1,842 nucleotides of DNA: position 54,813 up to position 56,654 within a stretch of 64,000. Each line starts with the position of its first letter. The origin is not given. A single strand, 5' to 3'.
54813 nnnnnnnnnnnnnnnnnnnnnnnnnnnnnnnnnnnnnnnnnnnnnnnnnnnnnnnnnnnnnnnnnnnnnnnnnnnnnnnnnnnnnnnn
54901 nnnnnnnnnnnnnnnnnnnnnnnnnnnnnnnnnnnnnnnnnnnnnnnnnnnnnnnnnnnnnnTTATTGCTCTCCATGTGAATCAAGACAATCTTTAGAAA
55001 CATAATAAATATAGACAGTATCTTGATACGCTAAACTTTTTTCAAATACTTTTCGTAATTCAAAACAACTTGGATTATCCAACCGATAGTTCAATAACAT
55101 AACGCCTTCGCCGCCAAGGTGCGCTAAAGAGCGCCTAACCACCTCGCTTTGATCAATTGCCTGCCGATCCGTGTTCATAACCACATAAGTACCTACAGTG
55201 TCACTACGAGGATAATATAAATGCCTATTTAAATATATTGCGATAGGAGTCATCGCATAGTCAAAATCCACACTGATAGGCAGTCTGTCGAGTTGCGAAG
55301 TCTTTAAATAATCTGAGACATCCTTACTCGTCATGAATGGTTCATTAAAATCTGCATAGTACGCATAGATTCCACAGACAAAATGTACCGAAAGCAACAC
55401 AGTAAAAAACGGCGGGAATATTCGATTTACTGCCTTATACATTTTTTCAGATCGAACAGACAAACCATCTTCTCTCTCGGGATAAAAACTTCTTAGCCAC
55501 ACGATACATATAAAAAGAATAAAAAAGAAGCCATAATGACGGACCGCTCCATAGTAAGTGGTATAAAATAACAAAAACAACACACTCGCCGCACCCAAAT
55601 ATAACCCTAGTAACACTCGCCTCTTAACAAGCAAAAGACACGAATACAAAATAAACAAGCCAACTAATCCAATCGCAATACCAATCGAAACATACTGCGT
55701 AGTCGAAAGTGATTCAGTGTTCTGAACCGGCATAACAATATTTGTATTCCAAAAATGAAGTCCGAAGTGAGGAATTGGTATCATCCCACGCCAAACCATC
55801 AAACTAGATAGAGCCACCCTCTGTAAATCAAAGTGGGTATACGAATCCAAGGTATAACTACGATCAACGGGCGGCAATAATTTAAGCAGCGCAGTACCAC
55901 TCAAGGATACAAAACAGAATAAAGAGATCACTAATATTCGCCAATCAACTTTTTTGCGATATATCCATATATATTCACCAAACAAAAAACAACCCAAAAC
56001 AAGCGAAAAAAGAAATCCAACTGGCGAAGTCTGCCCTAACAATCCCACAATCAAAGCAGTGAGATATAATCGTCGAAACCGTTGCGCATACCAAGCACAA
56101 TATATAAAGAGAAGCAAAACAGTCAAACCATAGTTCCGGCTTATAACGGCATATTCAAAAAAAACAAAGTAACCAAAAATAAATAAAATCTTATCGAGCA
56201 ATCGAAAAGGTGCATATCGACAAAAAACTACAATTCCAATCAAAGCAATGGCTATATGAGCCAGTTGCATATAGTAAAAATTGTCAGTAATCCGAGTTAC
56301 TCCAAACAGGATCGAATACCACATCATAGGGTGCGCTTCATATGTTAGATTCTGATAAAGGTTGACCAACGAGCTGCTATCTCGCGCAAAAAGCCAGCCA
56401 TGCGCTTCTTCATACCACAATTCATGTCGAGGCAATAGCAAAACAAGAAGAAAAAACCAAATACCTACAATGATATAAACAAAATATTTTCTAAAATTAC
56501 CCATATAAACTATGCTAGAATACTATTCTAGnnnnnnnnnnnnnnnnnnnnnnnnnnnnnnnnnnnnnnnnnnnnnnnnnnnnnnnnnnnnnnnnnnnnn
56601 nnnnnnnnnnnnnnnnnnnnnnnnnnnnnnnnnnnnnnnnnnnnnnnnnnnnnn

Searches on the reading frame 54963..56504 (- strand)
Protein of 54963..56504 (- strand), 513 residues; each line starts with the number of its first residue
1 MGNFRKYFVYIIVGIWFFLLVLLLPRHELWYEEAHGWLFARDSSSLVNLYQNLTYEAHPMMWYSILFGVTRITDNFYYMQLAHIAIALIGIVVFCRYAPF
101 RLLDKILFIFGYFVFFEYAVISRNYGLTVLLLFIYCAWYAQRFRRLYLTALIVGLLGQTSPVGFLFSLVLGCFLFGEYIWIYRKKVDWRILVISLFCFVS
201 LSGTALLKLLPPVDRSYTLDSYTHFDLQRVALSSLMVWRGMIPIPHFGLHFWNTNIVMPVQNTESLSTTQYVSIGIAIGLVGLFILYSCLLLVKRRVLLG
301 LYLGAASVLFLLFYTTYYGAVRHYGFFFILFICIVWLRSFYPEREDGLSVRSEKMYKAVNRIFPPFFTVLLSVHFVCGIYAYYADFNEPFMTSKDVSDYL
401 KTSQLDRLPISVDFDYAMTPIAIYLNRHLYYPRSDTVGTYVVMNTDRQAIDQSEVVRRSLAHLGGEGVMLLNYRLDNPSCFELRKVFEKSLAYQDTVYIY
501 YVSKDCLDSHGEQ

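Call 6: search_protein_families(library=pfam, proteins=[window:54963-56504:-], max_evalue=0.01)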
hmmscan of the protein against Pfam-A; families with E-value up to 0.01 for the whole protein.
window:54963-56504:- (513 aa): 0 families

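Call 18: search_protein_families(library=ncbifam, proteins=[window:54963-56504:-], max_evalue=0.01)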
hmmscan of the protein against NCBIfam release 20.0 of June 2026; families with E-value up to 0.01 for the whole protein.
window:54963-56504:- (513 aa): 0 families

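Call 32: search_protein_families(library=pfam, proteins=[window:54963-56504:-], max_evalue=1)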
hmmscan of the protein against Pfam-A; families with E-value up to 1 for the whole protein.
window:54963-56504:- (513 aa): 0 families

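Call 63: search_solved_structures(query=window:54963-56504:-, max_evalue=1)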
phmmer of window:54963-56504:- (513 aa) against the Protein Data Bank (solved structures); distinct sequences matched with E-value up to 1: 0.
